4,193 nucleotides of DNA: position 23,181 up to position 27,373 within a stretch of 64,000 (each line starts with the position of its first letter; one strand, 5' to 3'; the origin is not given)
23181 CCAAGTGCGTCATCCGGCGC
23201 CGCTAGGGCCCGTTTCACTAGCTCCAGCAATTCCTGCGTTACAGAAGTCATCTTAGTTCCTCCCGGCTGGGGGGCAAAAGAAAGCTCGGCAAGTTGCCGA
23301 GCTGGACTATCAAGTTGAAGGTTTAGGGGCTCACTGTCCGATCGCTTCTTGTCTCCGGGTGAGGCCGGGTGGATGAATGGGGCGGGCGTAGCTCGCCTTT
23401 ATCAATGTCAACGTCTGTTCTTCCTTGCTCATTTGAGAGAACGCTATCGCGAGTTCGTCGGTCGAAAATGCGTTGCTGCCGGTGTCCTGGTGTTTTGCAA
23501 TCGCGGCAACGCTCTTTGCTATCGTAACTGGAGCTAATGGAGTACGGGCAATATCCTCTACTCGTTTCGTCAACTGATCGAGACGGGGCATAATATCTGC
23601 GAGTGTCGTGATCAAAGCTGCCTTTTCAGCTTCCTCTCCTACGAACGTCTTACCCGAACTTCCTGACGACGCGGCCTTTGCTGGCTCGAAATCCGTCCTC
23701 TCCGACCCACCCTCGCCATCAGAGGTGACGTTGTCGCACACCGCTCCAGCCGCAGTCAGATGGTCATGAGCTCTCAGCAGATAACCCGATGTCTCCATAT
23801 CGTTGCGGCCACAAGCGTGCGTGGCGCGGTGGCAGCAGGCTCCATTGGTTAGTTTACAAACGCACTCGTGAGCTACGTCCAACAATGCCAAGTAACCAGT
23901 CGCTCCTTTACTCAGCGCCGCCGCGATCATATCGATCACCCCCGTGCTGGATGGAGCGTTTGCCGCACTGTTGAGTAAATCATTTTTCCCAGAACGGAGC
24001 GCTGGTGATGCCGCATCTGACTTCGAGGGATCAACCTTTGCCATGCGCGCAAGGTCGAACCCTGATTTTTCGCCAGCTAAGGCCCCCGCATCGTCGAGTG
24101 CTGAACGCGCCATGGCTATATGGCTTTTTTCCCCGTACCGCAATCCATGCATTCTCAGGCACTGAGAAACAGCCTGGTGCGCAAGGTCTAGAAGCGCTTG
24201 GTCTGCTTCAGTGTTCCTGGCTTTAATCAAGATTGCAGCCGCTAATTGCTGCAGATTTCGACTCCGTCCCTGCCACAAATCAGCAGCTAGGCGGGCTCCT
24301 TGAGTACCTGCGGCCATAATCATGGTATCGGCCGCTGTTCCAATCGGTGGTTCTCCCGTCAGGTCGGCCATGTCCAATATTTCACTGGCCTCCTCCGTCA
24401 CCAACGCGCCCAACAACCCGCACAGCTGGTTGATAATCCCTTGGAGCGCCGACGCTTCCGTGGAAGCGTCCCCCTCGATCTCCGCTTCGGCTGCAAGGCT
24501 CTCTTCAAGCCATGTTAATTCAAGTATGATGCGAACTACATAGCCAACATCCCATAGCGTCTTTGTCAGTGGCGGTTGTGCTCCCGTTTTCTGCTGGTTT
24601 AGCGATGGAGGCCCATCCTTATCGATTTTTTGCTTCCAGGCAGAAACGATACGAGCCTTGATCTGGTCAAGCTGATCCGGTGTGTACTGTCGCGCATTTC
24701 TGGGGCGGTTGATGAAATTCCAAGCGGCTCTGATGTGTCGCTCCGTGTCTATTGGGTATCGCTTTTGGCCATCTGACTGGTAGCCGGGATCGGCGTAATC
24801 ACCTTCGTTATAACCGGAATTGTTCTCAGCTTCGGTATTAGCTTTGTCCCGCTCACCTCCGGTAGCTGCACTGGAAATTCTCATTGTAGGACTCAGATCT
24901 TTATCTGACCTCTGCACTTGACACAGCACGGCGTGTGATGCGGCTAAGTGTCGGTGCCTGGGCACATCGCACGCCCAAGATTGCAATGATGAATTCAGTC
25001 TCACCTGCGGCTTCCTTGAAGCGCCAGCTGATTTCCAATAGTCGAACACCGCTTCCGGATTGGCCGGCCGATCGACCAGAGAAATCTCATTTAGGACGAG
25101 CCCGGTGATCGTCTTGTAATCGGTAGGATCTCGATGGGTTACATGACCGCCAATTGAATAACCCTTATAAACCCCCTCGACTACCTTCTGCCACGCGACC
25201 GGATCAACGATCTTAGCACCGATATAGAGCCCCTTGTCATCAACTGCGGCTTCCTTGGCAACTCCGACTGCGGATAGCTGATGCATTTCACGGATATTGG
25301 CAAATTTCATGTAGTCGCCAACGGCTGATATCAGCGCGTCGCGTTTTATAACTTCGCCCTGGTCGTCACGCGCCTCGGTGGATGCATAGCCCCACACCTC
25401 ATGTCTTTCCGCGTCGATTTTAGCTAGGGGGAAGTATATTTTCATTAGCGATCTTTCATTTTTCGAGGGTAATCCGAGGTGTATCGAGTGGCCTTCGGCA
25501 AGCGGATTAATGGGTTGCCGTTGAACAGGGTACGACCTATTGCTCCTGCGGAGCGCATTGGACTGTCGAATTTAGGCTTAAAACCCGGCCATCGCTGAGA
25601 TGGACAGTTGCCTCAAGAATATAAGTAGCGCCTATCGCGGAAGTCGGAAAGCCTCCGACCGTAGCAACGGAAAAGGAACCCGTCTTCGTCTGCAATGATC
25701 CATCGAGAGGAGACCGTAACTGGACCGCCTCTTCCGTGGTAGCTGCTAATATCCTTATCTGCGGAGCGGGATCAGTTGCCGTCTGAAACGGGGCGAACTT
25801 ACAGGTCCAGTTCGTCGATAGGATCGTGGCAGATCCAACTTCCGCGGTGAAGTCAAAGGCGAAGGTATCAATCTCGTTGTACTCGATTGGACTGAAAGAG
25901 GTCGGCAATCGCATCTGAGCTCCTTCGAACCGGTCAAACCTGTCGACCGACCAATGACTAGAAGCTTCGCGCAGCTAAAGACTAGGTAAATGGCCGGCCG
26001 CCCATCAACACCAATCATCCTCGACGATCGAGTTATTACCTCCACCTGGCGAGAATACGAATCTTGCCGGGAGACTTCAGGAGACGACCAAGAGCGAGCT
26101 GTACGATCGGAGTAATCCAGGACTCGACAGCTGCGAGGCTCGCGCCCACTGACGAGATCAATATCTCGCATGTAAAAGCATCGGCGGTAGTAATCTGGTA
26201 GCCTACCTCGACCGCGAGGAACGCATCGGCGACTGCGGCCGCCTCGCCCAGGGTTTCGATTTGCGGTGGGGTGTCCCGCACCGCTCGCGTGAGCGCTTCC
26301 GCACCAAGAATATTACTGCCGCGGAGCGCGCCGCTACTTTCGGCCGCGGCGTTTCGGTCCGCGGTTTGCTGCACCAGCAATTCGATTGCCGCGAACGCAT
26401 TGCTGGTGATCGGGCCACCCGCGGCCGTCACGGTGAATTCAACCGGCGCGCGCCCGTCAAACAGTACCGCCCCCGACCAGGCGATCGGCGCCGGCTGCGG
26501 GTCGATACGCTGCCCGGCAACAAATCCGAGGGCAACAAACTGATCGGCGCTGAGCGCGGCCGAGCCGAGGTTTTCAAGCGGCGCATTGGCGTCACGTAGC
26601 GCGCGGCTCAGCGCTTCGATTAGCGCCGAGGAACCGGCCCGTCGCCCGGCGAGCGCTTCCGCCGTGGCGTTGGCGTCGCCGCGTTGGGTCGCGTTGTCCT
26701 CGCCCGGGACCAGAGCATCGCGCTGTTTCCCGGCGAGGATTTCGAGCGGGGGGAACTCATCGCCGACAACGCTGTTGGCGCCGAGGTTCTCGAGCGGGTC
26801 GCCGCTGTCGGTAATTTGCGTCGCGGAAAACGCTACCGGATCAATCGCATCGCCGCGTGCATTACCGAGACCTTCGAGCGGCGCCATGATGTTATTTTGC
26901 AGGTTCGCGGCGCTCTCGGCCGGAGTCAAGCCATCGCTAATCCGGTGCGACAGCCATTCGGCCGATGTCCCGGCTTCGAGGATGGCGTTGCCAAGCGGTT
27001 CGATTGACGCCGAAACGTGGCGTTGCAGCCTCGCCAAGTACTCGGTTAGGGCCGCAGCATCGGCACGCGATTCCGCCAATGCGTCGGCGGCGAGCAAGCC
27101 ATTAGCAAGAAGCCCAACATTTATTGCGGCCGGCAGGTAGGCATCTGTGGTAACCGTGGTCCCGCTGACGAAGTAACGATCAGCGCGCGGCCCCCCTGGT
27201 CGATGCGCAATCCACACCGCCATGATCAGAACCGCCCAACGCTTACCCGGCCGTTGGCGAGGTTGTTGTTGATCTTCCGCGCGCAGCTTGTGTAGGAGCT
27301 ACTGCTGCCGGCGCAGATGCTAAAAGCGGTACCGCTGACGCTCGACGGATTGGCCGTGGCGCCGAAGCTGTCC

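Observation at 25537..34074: Nine-kb cargo block between portal and prohead protease: a translationally coupled run of six signal-peptide proteins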

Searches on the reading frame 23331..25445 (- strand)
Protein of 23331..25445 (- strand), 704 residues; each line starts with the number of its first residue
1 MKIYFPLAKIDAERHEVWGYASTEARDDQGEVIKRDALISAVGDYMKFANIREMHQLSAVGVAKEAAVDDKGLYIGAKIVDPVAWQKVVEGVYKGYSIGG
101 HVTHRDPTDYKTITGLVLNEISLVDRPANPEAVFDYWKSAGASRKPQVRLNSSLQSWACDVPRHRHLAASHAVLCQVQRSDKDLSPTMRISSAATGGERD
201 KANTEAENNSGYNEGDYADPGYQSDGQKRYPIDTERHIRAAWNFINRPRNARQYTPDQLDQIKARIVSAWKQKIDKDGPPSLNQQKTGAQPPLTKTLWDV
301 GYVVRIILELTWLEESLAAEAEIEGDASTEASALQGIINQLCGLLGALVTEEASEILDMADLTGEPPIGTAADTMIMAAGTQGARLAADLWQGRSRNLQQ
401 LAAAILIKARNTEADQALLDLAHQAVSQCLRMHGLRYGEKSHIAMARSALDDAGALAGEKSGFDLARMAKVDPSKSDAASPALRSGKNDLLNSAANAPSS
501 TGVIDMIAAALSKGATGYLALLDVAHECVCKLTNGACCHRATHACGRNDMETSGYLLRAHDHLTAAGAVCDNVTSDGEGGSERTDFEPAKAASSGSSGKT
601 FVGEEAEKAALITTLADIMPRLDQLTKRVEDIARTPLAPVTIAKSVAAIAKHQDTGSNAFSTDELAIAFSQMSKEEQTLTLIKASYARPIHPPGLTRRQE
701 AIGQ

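Call 9: search_protein_families(library=pfam, max_evalue=0.001, proteins=[window:23331-25445:-])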
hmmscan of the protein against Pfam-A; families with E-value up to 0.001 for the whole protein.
window:23331-25445:- (704 aa): 3 families
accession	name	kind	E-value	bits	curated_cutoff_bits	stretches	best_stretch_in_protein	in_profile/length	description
PF20223.3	DUF6582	-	1.3e-13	51.5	27.3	1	209-272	17-75/83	Family of unknown function (DUF6582)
PF04586.22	Peptidase_S78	-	0.00014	22.5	21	1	14-134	13-152/165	Caudovirus prohead serine protease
PF14550.11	Peptidase_S78_2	-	0.00095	19.6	24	0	24-101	23-121/126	Putative phage serine protease XkdF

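Call 10: search_protein_families(library=phrogs, max_evalue=0.001, proteins=[window:23331-25445:-])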
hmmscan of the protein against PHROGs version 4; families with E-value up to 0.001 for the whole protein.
window:23331-25445:- (704 aa): 6 families
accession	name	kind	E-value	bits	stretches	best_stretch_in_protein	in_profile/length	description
phrog_21715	-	unknown function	1.5e-47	163.7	1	2-143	3-148/381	-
phrog_9427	-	head and packaging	6e-13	49.8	1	2-133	16-165/453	head maturation protease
phrog_1028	-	head and packaging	4e-11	44.1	1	16-135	41-174/591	head maturation protease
phrog_80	-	head and packaging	8.3e-10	39.5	1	19-140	240-381/607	head maturation protease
phrog_617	-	head and packaging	4.9e-08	33.3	1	8-161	19-171/626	major head protein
phrog_1530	-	other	4.4e-05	23.9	1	64-112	311-359/379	DNA methyltransferase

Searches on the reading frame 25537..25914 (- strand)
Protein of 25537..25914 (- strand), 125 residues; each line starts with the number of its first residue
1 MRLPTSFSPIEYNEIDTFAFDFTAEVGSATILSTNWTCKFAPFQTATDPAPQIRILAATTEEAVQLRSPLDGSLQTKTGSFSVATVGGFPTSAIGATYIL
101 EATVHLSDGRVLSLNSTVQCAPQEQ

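Call 9: search_protein_families(library=pfam, max_evalue=0.001, proteins=[window:25537-25914:-])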
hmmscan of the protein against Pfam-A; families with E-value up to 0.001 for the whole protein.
window:25537-25914:- (125 aa): 0 families

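Call 10: search_protein_families(library=phrogs, max_evalue=0.001, proteins=[window:25537-25914:-])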
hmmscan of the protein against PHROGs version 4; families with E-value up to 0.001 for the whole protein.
window:25537-25914:- (125 aa): 0 families

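Call 90: search_protein_families(library=ncbifam, max_evalue=0.01, proteins=[window:25537-25914:-])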
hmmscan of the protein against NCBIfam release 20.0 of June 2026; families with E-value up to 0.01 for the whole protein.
window:25537-25914:- (125 aa): 0 families

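Call 109: search_solved_structures(query=A6, max_evalue=10, show_alignments=1)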
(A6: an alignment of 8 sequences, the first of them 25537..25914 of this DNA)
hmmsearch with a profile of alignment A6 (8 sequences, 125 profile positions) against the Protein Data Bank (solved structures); distinct sequences matched with E-value up to 10: 1.
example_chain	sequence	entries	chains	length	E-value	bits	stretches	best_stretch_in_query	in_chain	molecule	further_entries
1et0_A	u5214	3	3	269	0.46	13.9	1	53-102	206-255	4-AMINO-4-DEOXYCHORISMATE LYASE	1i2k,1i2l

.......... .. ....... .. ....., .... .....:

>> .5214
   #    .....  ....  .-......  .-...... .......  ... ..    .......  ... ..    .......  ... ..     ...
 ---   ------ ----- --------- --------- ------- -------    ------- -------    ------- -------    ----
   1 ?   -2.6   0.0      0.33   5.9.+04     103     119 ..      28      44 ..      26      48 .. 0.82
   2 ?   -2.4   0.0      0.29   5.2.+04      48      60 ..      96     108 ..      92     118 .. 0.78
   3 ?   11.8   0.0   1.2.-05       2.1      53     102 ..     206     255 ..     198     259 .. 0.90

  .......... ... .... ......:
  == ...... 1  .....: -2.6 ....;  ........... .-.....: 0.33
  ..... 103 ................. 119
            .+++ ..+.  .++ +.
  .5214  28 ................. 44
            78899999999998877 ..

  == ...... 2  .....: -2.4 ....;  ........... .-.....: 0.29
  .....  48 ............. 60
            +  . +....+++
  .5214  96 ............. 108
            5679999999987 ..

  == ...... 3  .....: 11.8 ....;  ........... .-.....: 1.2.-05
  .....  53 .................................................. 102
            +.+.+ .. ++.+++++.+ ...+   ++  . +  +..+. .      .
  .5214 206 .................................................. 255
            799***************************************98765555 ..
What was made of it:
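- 25537..25914 (-): K: 125-aa core gene without a signal peptide, directly upstream of the protease. No PDB or family hit (calls 9, 10, 109).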

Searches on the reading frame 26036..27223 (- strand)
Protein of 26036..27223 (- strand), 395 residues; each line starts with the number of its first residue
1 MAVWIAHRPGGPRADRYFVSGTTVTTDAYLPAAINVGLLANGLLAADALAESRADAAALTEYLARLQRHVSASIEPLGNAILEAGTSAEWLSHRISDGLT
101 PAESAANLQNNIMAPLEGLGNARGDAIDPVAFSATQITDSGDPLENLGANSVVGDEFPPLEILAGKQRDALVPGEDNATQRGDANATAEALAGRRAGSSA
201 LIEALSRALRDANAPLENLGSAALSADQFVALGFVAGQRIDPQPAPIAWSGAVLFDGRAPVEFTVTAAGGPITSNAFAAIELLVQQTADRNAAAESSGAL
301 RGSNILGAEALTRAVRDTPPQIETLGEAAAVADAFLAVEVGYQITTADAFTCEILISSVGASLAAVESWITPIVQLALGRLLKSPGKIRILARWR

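Call 6: search_protein_families(library=pfam, max_evalue=0.01, proteins=[window:26036-27223:-])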
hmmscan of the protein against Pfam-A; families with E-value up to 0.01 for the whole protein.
window:26036-27223:- (395 aa): 0 families

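Call 7: search_protein_families(library=phrogs, max_evalue=0.01, proteins=[window:26036-27223:-])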
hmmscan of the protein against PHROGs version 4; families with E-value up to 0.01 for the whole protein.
window:26036-27223:- (395 aa): 0 families

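Call 25: search_dna_similar(query=window:26036-27223:-, collection=phages, mode=protein, max_rows=25, max_evalue=0.001)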
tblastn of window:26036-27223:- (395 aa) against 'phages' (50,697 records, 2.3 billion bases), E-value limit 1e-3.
No match.

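Call 37: search_solved_structures(query=window:26036-27223:-, max_evalue=1)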
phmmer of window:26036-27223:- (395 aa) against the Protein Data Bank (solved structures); distinct sequences matched with E-value up to 1: 0.

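Call 90: search_protein_families(library=ncbifam, max_evalue=0.01, proteins=[window:26036-27223:-])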
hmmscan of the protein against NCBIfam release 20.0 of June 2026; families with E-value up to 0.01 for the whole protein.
window:26036-27223:- (395 aa): 0 families
